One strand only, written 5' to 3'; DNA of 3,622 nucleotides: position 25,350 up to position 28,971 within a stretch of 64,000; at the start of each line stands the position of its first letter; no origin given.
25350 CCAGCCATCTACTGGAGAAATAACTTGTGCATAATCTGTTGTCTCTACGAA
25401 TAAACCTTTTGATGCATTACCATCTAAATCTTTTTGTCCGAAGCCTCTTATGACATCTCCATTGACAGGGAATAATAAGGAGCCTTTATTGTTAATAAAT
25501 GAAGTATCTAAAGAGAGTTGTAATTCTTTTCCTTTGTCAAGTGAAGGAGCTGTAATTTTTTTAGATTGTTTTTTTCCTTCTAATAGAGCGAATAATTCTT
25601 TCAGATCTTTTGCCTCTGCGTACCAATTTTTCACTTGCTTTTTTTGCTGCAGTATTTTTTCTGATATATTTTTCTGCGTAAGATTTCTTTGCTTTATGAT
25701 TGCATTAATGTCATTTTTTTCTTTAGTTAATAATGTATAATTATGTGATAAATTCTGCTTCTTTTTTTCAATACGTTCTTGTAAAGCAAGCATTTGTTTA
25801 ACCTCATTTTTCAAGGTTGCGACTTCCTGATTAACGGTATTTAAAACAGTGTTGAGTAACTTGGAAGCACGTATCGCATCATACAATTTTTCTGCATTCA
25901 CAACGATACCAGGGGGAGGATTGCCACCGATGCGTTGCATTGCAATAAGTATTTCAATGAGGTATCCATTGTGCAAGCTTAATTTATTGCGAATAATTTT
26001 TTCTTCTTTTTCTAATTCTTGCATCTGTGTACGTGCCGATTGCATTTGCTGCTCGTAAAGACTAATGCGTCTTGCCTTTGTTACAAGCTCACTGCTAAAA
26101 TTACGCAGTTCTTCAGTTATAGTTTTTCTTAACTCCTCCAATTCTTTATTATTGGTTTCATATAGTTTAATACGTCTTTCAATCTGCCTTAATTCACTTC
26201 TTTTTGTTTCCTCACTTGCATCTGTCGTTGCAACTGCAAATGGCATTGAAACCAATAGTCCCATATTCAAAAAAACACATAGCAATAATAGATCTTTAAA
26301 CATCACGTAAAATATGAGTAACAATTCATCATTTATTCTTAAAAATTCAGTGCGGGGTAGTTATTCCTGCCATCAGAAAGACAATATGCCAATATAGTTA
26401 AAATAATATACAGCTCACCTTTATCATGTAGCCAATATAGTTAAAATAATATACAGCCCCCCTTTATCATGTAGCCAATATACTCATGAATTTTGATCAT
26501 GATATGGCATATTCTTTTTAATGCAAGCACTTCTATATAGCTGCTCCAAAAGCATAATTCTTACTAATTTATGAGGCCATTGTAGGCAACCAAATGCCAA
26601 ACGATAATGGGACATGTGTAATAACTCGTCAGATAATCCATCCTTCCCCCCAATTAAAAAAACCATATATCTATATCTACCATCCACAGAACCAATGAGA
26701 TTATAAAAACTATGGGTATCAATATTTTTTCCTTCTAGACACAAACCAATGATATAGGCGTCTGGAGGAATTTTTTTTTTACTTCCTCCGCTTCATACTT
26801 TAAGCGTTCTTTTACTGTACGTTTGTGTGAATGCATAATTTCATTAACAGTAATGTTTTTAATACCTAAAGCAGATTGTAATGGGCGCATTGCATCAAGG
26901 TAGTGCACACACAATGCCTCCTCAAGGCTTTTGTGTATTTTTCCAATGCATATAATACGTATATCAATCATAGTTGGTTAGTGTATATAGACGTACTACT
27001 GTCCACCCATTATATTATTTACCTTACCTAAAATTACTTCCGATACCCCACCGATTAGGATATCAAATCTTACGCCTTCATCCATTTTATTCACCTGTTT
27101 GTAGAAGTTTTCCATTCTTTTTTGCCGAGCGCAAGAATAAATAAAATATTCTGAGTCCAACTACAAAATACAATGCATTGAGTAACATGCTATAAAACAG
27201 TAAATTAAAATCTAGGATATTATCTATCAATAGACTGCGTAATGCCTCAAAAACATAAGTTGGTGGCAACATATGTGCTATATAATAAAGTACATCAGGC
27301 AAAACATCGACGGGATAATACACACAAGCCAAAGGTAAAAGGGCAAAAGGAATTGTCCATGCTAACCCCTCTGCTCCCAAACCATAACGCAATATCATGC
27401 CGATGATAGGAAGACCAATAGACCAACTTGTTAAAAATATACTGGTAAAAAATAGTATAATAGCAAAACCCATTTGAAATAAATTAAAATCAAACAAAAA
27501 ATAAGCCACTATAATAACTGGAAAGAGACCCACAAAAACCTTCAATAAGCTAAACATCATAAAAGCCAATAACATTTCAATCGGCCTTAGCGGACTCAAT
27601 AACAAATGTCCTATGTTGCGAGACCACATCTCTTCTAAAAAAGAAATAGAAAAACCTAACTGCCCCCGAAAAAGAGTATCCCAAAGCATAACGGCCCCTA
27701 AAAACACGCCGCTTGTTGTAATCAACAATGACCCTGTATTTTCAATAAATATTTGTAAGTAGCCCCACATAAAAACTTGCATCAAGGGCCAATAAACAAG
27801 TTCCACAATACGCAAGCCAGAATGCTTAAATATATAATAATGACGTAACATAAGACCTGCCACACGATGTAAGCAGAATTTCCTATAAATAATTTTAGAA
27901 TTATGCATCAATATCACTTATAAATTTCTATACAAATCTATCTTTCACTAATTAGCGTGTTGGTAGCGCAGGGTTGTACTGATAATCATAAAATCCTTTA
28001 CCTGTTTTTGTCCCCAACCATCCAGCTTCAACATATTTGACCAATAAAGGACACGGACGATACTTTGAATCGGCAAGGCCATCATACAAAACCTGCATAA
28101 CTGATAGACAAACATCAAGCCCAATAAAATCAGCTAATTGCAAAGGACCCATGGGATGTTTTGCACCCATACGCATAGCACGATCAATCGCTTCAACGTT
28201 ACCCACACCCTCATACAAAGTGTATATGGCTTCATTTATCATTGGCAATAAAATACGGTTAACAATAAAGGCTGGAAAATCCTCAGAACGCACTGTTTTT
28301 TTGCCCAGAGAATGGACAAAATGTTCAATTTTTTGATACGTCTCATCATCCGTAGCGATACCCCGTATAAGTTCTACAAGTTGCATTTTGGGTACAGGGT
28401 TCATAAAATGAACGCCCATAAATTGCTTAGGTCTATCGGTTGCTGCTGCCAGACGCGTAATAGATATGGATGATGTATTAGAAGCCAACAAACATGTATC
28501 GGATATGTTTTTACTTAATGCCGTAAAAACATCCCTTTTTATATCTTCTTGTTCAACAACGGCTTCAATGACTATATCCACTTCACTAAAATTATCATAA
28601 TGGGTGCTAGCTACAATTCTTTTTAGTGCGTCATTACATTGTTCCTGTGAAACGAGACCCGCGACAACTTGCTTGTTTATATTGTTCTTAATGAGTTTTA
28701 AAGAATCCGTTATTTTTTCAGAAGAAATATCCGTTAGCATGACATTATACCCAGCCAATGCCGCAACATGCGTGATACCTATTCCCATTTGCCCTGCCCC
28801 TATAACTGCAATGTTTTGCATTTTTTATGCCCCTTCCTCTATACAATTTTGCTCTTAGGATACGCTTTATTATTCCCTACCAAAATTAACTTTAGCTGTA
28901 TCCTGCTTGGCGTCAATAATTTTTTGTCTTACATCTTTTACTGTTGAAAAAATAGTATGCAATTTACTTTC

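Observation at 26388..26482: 43-bp tandem repeat (2.2 copies) between rlmH and envC, with a variable C-tract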

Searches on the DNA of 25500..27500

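Call 10: search_rna_families(source=window, start=25500, end=27500, threshold=evalue, max_evalue=1)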
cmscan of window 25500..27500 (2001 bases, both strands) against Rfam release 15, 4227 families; matches with E-value up to 1: 1.
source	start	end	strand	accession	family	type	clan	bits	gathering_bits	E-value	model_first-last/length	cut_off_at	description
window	25941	26012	-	RF02406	snoR120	Gene; snRNA; snoRNA; CD-box;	-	25.6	55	0.66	1-74/74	no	Small nucleolar RNA snoR120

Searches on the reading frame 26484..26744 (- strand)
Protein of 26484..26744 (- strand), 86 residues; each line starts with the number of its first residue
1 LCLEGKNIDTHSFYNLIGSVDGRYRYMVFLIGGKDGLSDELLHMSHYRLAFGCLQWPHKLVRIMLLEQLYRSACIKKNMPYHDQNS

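Call 8: search_protein_families(library=ncbifam, proteins=[window:26484-26744:-])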
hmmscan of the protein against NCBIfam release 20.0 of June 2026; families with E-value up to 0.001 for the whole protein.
window:26484-26744:- (86 aa): 9 families
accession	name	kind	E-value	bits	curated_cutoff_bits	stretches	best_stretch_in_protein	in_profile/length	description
NF000989.0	PRK00103.2-3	equivalog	1.4e-21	77.2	169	1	4-83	79-159/160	23S rRNA (pseudouridine(1915)-N(3))-methyltransferase RlmH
NF000991.0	PRK00103.2-5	equivalog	8.2e-20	71.2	216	1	4-82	79-158/160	23S rRNA (pseudouridine(1915)-N(3))-methyltransferase RlmH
NF000988.0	PRK00103.2-2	equivalog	1.7e-19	70.4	199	1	5-83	76-155/156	23S rRNA (pseudouridine(1915)-N(3))-methyltransferase RlmH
NF000986.0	PRK00103.1-4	equivalog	4.9e-19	69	141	1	4-83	76-155/156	23S rRNA (pseudouridine(1915)-N(3))-methyltransferase RlmH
NF000985.0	PRK00103.1-3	equivalog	4e-18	65.7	172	1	3-82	78-158/159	23S rRNA (pseudouridine(1915)-N(3))-methyltransferase RlmH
TIGR00246.1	tRNA_RlmH_YbeA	equivalog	8.8e-16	58.3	149.7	1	3-83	74-154/155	23S rRNA (pseudouridine(1915)-N(3))-methyltransferase RlmH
NF000990.0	PRK00103.2-4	equivalog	3.1e-13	50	207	1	5-83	77-156/157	23S rRNA (pseudouridine(1915)-N(3))-methyltransferase RlmH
NF000984.0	PRK00103.1-1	equivalog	5.3e-13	49.1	242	1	3-83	75-155/156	23S rRNA (pseudouridine(1915)-N(3))-methyltransferase RlmH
NF000987.0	PRK00103.2-1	equivalog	2.3e-07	31.4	210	1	4-82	77-150/151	23S rRNA (pseudouridine(1915)-N(3))-methyltransferase RlmH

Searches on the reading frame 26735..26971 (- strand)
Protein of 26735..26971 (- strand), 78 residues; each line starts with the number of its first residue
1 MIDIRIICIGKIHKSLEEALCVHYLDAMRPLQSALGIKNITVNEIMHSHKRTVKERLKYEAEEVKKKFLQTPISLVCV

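Call 8: search_protein_families(library=ncbifam, proteins=[window:26735-26971:-])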
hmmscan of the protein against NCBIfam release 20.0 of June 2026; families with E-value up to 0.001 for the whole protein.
window:26735-26971:- (78 aa): 2 families
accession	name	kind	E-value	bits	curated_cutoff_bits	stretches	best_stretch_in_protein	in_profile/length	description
NF000989.0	PRK00103.2-3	equivalog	7.6e-09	35.8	169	1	4-70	3-69/160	23S rRNA (pseudouridine(1915)-N(3))-methyltransferase RlmH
NF000991.0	PRK00103.2-5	equivalog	2.5e-06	27.4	216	1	4-67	3-66/160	23S rRNA (pseudouridine(1915)-N(3))-methyltransferase RlmH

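Call 19: find_encoding_contigs(protein=window:26735-26971:-, flank=3000, max_places=10)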
Protein window:26735-26971:- (78 aa): 1 contig read that carries it; 1 place shown.
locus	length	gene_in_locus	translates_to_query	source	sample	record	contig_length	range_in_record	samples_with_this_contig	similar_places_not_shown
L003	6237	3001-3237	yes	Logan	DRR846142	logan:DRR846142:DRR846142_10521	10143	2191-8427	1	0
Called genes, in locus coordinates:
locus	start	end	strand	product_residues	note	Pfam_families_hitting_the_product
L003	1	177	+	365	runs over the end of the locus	PF00155:Aminotran_1_2, PF00266:Aminotran_5 (weak), PF01041:DegT_DnrJ_EryC1 (weak)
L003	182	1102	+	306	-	PF03446:NAD_binding_2 (weak), PF03807:F420_oxidored, PF02153:PDH_N, PF20463:PDH_C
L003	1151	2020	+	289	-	PF02737:3HCDH_N, PF00725:3HCDH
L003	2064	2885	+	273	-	PF01061:ABC2_membrane (weak)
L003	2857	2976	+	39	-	-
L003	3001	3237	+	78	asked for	-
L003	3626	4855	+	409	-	PF01551:Peptidase_M23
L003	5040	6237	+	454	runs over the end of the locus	PF22694:CtpB_N-like, PF00595:PDZ, PF13180:PDZ_2, PF17820:PDZ_6, PF03572:Peptidase_S41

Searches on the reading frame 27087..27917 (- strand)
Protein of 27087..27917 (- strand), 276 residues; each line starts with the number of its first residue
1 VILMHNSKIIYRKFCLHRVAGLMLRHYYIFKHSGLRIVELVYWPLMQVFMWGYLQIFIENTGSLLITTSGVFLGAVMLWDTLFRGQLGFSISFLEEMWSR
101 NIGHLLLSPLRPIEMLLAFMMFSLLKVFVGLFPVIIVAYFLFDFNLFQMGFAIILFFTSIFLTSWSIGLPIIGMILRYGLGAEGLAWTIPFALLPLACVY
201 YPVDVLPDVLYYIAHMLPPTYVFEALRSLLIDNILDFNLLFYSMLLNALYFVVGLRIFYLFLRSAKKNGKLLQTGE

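Call 8: search_protein_families(library=ncbifam, proteins=[window:27087-27917:-])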
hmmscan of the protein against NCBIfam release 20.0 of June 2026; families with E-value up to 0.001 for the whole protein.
window:27087-27917:- (276 aa): 1 family
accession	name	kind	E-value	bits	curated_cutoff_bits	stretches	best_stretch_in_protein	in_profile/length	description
NF011648.0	PRK15066.1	subfamily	0.00014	21.5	225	1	90-262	81-250/257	ABC transporter permease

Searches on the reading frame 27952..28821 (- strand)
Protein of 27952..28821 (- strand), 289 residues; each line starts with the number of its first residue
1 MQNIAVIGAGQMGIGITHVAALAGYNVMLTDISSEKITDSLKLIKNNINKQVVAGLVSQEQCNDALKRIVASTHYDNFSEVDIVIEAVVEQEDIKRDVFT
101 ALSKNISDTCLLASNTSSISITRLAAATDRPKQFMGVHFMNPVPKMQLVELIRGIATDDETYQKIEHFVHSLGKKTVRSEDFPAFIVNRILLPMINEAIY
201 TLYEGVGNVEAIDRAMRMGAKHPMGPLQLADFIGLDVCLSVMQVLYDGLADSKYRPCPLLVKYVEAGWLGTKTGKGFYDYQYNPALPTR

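Call 8: search_protein_families(library=ncbifam, proteins=[window:27952-28821:-])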
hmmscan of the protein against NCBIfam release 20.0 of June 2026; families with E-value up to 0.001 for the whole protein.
window:27952-28821:- (289 aa): 23 families
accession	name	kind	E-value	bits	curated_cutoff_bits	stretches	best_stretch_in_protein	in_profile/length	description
NF005715.0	PRK07530.1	equivalog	7e-149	495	420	1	2-289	5-292/292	3-hydroxybutyryl-CoA dehydrogenase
NF004474.0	PRK05808.1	subfamily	3e-120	400.8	408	1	1-281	3-283/283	3-hydroxybutyryl-CoA dehydrogenase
NF006124.0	PRK08268.1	subfamily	6.1e-93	312.5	508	1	2-282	8-289/507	3-hydroxyacyl-CoA dehydrogenase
NF006722.0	PRK09260.1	equivalog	3.9e-91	305.3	429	1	1-281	2-282/289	3-hydroxyacyl-CoA dehydrogenase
NF005875.0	PRK07819.1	subfamily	7e-89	298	319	1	1-280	5-286/287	3-hydroxybutyryl-CoA dehydrogenase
TIGR02279.1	PaaC-3OHAcCoADH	equivalog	3.5e-77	260.3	669.4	1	2-282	6-287/503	3-hydroxyacyl-CoA dehydrogenase PaaH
NF008727.0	PRK11730.1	equivalog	1.7e-72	244.9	870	1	2-282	314-594/717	fatty acid oxidation complex subunit alpha FadB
NF008363.0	PRK11154.1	equivalog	2.6e-63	214.3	869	1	2-281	310-587/708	fatty acid oxidation complex subunit alpha FadJ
NF004699.0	PRK06035.1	equivalog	6.4e-62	209.4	500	1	2-281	4-291/294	3-hydroxyacyl-CoA dehydrogenase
TIGR02437.1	FadB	equivalog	3.6e-59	200.8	933.55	1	3-282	315-594/714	fatty acid oxidation complex subunit alpha FadB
NF006143.0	PRK08293.1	equivalog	6.3e-58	196.4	312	1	1-281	4-288/291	3-hydroxyacyl-CoA dehydrogenase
TIGR02440.1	FadJ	equivalog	2.4e-55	188.1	968.45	1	2-281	305-582/699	fatty acid oxidation complex subunit alpha FadJ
TIGR02441.1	fa_ox_alpha_mit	equivalog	5.9e-52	176.7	964.65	1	2-281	336-614/737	fatty acid oxidation complex subunit alpha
NF006125.0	PRK08269.1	equivalog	6.4e-52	176.6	427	1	2-281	6-297/334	3-hydroxybutyryl-CoA dehydrogenase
NF042925.1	FHMPC_DH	equivalog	2.2e-48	165.1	500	1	3-281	2-281/304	5-formyl-3-hydroxy-2-methylpyridine 4-carboxylate 5-dehydrogenase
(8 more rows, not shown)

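Call 55: find_encoding_contigs(protein=window:27952-28821:-, flank=4000, max_places=10)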
Protein window:27952-28821:- (289 aa): no gene with exactly this product is on record in the collection.
